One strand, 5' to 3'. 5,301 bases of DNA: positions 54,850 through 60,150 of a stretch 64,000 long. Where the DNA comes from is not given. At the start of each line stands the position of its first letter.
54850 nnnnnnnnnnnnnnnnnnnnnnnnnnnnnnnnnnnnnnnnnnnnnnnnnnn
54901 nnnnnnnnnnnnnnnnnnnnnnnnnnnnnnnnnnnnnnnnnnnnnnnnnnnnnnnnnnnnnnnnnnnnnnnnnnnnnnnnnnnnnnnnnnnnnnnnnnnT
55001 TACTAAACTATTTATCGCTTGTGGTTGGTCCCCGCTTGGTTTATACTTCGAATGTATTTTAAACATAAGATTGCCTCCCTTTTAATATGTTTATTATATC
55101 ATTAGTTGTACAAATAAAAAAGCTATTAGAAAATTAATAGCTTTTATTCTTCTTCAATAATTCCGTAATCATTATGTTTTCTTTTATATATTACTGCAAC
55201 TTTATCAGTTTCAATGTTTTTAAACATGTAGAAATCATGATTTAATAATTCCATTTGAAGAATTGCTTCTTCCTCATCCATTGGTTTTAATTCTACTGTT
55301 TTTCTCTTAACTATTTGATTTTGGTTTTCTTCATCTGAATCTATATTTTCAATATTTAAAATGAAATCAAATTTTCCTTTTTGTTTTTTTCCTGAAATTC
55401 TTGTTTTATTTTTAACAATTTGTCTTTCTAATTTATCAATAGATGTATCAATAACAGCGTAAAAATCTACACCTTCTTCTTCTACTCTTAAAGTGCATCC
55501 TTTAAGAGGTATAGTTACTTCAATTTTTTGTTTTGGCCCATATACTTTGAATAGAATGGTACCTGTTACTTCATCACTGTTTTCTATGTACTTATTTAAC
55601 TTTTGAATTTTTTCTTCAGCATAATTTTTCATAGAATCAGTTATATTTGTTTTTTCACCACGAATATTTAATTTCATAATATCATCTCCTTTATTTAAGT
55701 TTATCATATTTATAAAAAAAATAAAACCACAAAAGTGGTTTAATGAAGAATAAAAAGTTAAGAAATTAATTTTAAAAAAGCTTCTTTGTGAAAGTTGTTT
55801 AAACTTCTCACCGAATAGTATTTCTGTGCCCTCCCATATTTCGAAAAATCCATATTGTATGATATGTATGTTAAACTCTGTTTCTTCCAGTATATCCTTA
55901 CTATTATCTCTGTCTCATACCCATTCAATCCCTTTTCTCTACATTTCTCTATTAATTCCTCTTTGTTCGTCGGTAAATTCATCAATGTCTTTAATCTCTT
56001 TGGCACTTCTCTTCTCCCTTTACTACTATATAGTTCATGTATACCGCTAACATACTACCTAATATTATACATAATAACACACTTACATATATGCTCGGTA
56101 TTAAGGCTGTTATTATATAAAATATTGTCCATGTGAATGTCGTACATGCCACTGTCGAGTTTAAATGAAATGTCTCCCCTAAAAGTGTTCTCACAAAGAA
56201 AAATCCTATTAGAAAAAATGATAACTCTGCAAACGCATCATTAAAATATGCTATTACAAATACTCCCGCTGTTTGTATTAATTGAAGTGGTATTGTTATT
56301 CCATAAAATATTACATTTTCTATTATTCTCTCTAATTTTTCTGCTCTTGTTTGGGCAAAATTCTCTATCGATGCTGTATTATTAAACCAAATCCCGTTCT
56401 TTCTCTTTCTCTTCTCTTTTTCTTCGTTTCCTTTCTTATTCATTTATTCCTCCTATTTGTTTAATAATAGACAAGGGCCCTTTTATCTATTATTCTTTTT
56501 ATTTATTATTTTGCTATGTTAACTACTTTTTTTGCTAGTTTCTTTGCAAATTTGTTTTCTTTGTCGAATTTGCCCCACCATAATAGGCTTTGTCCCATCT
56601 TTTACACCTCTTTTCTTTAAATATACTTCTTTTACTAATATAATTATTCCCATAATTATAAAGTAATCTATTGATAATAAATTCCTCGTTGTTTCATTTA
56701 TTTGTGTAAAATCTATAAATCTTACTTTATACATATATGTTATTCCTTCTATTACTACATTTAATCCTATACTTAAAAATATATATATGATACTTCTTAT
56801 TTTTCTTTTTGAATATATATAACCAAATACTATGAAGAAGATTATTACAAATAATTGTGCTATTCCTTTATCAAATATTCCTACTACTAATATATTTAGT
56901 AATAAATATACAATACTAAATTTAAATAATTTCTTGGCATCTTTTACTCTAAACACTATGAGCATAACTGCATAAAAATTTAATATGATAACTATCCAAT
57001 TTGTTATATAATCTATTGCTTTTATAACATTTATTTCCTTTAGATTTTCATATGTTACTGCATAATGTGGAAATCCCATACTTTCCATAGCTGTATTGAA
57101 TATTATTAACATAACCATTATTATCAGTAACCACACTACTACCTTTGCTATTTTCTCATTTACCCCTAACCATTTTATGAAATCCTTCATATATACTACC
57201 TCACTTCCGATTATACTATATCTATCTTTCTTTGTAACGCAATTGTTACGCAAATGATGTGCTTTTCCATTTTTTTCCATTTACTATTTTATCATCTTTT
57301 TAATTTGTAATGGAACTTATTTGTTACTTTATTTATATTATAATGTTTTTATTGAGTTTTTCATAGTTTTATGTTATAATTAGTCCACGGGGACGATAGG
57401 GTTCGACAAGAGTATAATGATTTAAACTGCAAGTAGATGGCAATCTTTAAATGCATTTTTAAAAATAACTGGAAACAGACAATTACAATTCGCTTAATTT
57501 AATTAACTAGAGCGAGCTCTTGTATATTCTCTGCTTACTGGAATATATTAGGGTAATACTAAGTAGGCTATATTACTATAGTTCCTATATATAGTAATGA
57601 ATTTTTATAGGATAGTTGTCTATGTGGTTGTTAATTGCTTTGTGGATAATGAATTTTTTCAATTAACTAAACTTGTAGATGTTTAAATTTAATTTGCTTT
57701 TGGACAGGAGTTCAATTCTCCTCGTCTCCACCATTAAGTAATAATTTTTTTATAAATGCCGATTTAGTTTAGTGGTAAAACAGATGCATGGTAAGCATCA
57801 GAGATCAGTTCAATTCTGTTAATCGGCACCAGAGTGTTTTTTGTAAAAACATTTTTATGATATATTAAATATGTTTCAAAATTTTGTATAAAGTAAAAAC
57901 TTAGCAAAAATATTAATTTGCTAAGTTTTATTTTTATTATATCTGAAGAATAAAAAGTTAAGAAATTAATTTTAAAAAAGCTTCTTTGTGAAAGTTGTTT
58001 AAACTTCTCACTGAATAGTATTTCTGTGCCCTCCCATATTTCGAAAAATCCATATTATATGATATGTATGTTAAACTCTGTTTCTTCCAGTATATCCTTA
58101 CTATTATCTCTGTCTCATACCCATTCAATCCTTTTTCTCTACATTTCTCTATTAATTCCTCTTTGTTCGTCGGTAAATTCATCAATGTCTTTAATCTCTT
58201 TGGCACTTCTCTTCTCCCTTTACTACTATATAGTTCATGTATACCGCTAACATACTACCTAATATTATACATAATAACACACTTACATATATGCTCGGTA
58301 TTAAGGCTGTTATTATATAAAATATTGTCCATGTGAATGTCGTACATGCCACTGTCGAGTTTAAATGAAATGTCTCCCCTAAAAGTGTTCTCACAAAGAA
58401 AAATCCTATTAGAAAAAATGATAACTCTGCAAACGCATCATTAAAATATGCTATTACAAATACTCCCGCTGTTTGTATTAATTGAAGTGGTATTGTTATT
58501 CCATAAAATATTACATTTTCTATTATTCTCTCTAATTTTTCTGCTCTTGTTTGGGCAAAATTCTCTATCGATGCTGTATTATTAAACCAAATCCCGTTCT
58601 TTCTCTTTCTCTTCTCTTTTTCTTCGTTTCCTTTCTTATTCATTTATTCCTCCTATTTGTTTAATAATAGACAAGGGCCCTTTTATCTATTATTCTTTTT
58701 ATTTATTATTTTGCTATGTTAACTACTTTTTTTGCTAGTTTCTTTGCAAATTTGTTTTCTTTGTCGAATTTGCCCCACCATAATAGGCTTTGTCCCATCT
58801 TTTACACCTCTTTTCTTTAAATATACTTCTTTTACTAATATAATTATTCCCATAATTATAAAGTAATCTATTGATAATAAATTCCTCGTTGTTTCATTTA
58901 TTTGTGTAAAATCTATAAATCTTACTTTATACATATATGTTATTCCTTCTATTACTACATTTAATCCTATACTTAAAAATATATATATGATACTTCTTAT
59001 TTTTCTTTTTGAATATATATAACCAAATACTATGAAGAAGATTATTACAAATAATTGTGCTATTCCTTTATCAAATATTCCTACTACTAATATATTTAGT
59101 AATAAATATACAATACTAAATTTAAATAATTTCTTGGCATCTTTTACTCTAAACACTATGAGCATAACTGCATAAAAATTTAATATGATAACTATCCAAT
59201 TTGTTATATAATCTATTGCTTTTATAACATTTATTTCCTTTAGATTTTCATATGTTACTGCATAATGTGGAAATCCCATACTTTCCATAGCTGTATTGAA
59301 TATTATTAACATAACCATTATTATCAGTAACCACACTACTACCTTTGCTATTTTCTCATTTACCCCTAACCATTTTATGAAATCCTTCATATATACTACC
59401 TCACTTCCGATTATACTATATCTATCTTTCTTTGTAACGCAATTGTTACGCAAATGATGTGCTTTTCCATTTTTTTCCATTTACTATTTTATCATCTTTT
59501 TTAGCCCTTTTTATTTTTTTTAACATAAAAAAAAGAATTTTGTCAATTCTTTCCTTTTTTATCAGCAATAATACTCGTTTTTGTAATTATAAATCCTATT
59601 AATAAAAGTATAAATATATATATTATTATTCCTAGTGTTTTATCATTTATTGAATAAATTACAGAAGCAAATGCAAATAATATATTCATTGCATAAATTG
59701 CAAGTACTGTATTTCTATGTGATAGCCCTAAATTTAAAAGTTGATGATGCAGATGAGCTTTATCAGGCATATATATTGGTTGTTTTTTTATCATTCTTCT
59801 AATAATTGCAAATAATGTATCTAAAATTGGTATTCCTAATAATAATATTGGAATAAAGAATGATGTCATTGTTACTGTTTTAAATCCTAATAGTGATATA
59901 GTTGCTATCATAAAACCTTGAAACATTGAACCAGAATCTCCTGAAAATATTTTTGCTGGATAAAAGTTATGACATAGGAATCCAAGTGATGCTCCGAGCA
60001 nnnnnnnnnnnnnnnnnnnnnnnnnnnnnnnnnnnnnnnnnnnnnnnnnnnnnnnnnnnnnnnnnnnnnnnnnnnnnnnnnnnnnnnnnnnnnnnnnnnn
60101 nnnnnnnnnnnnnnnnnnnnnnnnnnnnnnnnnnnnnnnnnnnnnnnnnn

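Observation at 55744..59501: tmRNA and tRNA-Thr are sandwiched between two copies of the cassette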

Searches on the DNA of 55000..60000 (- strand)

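Call 9: search_rna_families(source=window, start=55000, end=60000, threshold=evalue, max_evalue=0.1, show_alignments=1)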
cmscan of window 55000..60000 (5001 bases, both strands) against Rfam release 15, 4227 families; matches with E-value up to 0.1: 2.
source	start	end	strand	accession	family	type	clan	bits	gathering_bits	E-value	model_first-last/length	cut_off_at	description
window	57389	57733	+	RF00023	tmRNA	Gene;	CL00001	136.9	47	1.5e-54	1-374/374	no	transfer-messenger RNA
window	57758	57828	+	RF00005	tRNA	Gene; tRNA;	CL00001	63.1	29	2e-12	1-71/71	no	tRNA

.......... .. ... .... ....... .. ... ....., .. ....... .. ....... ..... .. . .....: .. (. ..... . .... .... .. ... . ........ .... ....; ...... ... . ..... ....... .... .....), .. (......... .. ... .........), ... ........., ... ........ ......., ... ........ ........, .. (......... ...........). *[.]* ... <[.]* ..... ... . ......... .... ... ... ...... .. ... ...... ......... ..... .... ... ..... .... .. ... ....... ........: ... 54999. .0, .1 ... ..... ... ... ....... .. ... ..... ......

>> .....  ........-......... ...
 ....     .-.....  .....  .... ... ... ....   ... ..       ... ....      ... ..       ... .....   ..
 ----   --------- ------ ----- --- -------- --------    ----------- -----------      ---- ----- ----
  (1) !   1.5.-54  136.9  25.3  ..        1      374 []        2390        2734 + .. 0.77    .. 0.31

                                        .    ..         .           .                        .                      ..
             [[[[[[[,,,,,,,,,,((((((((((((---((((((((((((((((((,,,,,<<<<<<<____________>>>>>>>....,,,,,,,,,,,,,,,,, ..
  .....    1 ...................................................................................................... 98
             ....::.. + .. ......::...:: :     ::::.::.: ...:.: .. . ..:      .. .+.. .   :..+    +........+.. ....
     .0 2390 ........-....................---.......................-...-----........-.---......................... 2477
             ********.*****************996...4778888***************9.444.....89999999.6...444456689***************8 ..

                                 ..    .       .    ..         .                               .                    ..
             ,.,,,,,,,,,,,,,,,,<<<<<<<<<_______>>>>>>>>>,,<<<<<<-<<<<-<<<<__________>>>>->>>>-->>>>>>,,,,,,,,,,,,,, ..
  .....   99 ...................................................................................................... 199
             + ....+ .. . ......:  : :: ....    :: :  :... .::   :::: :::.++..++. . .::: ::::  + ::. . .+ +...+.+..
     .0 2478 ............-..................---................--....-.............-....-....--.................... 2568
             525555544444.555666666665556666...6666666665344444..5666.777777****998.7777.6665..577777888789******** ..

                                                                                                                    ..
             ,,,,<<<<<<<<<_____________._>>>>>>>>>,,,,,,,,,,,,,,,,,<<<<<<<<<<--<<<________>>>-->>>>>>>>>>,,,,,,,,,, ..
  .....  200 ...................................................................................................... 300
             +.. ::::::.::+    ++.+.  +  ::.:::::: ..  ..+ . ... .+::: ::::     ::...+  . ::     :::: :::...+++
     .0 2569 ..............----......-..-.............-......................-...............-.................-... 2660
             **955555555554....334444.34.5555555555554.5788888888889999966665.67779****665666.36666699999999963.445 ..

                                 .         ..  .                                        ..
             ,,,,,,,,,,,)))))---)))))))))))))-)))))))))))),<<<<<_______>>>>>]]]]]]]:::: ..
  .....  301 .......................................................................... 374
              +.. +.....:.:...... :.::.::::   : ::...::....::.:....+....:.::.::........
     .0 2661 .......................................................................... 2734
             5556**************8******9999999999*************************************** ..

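Call 25: search_rna_families(source=L001, threshold=evalue, max_evalue=0.1)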
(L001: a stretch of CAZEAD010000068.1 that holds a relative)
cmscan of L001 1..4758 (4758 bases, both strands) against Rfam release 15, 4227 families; matches with E-value up to 0.1: 1.
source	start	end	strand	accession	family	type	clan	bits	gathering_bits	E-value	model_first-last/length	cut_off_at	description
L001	3784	3866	+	RF01766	cspA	Cis-reg; thermoregulator;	-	21.6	78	0.014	238-320/428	no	cspA thermoregulator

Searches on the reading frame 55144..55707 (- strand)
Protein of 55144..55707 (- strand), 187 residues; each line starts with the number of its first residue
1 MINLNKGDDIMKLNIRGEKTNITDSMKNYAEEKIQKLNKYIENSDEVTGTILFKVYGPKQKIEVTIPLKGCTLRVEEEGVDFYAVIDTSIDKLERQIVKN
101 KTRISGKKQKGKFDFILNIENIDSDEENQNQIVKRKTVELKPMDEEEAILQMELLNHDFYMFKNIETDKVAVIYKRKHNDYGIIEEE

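Call 8: search_protein_families(library=pfam, proteins=[window:55144-55707:-], max_evalue=0.1)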
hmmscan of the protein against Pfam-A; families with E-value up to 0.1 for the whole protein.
window:55144-55707:- (187 aa): 3 families
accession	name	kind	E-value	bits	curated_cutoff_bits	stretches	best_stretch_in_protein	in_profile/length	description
PF16321.10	Ribosom_S30AE_C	-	5.1e-26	90.6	25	1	128-183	2-57/57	Sigma 54 modulation/S30EA ribosomal protein C terminus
PF02482.25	Ribosomal_S30AE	-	1.2e-21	77.7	23.7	1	13-104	1-87/88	Sigma 54 modulation protein / S30EA ribosomal protein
PF20878.2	REST_helical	-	0.021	15.5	27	1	80-110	25-55/65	Helical region in REST corepressor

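Call 27: find_encoding_contigs(protein=window:55144-55707:-, flank=6000, max_places=10)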
Protein window:55144-55707:- (187 aa): 1 contig read that carries it; 1 place shown.
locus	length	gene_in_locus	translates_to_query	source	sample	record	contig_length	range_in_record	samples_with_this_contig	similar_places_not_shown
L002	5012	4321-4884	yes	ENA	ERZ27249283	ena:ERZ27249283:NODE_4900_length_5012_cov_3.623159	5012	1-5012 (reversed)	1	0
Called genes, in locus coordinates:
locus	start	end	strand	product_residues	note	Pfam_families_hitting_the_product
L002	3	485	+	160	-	?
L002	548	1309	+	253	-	-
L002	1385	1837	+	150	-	PF04647:AgrB (weak)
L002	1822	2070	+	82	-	-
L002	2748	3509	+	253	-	-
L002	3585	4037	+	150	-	PF04647:AgrB (weak)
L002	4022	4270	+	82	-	-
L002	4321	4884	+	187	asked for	PF02482:Ribosomal_S30AE, PF16321:Ribosom_S30AE_C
